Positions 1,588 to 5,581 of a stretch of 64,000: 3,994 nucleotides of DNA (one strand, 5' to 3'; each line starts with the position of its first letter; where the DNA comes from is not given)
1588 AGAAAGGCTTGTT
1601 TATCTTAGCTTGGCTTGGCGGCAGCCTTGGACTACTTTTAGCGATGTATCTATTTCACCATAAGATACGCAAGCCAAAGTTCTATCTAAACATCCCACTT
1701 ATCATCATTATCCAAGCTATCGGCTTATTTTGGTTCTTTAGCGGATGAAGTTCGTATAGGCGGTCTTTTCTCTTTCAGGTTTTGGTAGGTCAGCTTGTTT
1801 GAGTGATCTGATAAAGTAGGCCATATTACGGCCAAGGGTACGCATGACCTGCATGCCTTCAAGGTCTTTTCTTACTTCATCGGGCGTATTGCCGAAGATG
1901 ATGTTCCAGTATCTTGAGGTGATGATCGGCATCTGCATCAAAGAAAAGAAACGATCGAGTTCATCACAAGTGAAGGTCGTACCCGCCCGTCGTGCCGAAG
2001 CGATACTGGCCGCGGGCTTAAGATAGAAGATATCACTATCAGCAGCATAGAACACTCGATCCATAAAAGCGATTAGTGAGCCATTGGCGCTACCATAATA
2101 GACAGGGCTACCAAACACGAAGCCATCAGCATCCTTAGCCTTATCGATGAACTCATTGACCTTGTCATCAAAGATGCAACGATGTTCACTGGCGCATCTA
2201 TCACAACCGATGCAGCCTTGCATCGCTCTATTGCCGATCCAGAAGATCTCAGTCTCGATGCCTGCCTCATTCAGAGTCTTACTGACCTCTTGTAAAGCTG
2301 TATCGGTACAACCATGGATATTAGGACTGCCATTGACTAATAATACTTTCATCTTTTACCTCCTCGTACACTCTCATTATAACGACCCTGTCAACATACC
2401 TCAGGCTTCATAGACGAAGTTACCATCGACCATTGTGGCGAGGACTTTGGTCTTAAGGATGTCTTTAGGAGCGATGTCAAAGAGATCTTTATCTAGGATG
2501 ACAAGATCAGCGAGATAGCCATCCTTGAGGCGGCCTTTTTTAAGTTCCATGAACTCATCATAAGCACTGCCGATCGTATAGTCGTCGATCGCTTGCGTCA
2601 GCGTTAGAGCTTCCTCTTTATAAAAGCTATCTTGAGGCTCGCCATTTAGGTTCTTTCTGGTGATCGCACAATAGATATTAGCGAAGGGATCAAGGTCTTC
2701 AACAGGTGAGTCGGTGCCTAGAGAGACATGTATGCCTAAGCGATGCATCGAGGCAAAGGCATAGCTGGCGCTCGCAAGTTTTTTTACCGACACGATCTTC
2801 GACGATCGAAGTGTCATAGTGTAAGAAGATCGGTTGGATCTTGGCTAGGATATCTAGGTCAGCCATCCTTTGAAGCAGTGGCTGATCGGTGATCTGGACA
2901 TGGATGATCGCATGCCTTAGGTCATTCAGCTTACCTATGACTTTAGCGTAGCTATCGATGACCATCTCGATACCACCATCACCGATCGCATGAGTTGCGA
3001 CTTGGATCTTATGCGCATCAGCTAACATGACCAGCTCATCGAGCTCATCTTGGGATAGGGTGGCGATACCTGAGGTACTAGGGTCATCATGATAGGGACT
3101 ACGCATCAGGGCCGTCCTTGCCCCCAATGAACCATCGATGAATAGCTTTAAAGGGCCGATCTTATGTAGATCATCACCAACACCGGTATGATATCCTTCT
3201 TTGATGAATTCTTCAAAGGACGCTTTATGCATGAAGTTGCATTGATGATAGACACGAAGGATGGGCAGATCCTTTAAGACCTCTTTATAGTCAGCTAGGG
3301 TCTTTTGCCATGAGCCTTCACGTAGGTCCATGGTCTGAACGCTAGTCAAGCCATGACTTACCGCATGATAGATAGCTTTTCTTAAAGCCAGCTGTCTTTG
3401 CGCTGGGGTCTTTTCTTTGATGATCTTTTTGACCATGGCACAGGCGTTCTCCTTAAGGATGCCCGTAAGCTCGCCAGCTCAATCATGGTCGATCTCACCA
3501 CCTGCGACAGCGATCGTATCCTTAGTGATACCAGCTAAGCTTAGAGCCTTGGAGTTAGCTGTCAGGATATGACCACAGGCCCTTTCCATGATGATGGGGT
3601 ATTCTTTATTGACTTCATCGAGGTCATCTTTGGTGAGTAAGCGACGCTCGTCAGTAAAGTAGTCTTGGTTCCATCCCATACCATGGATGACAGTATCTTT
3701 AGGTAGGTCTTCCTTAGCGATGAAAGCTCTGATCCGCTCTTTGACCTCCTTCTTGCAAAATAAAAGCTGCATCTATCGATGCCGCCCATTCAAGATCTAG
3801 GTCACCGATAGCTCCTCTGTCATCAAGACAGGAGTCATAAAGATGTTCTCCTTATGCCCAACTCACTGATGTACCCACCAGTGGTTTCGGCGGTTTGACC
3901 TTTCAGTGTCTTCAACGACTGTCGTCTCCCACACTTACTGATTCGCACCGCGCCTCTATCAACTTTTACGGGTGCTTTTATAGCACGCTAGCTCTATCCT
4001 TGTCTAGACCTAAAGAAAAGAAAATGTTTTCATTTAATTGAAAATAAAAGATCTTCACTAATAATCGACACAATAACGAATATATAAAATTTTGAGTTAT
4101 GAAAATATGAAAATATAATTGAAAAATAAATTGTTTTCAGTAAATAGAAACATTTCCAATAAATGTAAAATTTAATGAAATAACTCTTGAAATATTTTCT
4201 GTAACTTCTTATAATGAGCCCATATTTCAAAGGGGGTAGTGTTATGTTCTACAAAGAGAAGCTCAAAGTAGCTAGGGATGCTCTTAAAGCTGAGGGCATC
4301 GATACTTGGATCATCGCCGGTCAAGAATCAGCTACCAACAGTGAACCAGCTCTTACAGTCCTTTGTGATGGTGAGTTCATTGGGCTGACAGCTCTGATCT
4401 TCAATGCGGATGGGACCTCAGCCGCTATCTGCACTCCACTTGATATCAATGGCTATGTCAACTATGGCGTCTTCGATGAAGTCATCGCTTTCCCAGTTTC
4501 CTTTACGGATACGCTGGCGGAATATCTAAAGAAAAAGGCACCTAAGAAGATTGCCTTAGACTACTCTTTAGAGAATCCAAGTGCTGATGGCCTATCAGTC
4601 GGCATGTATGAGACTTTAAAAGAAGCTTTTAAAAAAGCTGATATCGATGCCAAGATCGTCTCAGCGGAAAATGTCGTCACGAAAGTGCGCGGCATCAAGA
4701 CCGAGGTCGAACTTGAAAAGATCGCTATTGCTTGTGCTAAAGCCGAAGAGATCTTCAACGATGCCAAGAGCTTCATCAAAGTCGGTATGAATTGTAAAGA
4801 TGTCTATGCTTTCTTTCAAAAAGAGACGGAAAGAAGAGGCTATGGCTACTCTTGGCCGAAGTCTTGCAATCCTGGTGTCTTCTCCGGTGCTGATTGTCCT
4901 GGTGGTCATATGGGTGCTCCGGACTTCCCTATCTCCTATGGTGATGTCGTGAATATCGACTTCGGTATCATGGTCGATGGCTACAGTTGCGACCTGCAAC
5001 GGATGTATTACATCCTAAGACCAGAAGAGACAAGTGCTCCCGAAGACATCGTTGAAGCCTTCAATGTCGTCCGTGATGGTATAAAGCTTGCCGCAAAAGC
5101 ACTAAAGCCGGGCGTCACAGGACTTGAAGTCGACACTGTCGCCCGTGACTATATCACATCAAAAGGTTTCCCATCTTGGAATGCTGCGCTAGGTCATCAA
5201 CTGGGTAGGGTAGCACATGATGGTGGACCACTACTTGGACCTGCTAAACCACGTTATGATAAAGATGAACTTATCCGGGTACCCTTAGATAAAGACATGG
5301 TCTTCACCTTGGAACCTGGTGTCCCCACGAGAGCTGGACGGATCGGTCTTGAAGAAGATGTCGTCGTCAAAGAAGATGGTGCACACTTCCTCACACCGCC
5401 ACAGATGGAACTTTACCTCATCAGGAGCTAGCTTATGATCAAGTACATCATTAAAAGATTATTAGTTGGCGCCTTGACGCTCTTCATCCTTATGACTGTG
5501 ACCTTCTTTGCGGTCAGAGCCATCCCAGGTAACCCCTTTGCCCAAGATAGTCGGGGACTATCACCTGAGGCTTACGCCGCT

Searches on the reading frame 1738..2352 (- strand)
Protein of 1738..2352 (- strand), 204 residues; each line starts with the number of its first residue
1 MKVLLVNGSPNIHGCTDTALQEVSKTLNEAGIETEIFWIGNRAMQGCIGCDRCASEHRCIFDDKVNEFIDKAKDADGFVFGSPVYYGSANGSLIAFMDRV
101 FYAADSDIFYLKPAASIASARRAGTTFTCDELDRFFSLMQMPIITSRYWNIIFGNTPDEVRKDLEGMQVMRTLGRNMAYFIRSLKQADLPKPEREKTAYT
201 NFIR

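Call 28: find_encoding_contigs(protein=window:1738-2352:-, flank=6000, max_places=10)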
Protein window:1738-2352:- (204 aa): 21 contigs read that carry it; 10 places shown.
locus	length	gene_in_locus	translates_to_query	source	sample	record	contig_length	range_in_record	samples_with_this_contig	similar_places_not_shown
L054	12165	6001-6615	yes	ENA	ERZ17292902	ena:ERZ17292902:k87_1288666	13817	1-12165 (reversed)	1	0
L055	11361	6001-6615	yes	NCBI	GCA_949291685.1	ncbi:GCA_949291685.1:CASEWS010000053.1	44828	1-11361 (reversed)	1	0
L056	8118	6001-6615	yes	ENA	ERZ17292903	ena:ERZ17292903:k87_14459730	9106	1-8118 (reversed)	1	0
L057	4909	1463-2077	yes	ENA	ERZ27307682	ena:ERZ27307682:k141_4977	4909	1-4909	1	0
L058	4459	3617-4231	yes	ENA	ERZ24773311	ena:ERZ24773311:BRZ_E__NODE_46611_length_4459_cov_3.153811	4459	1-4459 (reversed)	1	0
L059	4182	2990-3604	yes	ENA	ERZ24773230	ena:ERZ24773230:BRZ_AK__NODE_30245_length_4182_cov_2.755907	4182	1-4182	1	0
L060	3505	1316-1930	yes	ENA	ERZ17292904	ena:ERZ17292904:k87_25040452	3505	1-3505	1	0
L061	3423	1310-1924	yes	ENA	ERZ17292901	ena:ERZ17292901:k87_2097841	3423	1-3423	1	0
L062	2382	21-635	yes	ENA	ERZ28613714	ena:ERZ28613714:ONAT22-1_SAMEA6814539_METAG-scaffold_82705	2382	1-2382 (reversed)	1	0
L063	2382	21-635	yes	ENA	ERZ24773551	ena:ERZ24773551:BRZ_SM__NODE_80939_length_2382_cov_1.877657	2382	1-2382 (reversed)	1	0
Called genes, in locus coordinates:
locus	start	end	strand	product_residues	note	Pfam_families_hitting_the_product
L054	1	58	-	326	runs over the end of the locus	PF02463:SMC_N (weak), PF00005:ABC_tran, PF08352:oligo_HPY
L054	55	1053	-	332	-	PF00005:ABC_tran, PF02463:SMC_N (faint), PF13304:AAA_21 (weak), PF08352:oligo_HPY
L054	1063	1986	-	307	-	PF12911:OppC_N, PF00528:BPD_transp_1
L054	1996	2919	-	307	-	PF19300:BPD_transp_1_N, PF00528:BPD_transp_1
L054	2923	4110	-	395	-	PF00557:Peptidase_M24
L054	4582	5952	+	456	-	PF07969:Amidohydro_3, PF01979:Amidohydro_1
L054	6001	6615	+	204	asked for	PF02525:Flavodoxin_2, PF03358:FMN_red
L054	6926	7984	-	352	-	PF00753:Lactamase_B (weak), PF23023:Anti-Pycsar_Apyc1 (faint), PF12706:Lactamase_B_2 (faint)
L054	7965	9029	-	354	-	PF03215:Rad17 (weak), PF00005:ABC_tran, PF13304:AAA_21 (faint)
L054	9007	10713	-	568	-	PF00528:BPD_transp_1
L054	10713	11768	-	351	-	PF01547:SBP_bac_1, PF13531:SBP_bac_11, PF13416:SBP_bac_8, PF13343:SBP_bac_6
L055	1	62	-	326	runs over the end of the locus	PF02463:SMC_N (weak), PF00005:ABC_tran, PF08352:oligo_HPY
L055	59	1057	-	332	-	PF00005:ABC_tran, PF02463:SMC_N (faint), PF13304:AAA_21 (weak), PF08352:oligo_HPY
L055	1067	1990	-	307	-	PF12911:OppC_N, PF00528:BPD_transp_1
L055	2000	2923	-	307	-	PF19300:BPD_transp_1_N, PF00528:BPD_transp_1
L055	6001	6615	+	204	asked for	PF02525:Flavodoxin_2, PF03358:FMN_red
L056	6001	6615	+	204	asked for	PF02525:Flavodoxin_2, PF03358:FMN_red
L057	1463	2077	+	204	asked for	PF02525:Flavodoxin_2, PF03358:FMN_red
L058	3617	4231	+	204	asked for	PF02525:Flavodoxin_2, PF03358:FMN_red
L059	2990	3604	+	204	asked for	PF02525:Flavodoxin_2, PF03358:FMN_red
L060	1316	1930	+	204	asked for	PF02525:Flavodoxin_2, PF03358:FMN_red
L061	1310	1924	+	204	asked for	PF02525:Flavodoxin_2, PF03358:FMN_red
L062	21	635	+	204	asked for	PF02525:Flavodoxin_2, PF03358:FMN_red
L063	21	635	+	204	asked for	PF02525:Flavodoxin_2, PF03358:FMN_red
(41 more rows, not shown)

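Call 69: find_related_loci(query=L054:4582-5949:+, collection=metagenome_contigs, flank=4000)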
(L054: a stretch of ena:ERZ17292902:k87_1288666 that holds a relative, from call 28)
Query L054:4582-5949:+ (456 aa) in metagenome_contigs; peptide patterns used: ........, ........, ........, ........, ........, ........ (x = any residue, [..] = any of these).
394 stretches matched a pattern, but none encodes a relative of the query by tblastn (E <= 1e-3).

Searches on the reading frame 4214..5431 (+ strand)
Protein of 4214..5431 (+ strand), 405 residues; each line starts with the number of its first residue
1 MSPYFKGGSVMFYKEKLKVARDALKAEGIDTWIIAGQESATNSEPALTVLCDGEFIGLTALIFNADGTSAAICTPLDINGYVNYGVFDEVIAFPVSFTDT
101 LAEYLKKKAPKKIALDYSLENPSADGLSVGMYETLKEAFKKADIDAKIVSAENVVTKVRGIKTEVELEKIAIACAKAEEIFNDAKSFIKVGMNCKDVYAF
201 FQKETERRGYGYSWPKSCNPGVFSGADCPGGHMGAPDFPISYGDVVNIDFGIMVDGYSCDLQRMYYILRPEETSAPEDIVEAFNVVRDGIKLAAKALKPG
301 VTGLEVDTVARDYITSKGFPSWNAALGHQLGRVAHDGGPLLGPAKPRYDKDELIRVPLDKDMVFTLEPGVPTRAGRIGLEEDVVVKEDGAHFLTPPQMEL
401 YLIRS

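Call 27: find_encoding_contigs(protein=window:4214-5431:+, flank=6000, max_places=10)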
Protein window:4214-5431:+ (405 aa): no gene with exactly this product is on record in the collection.
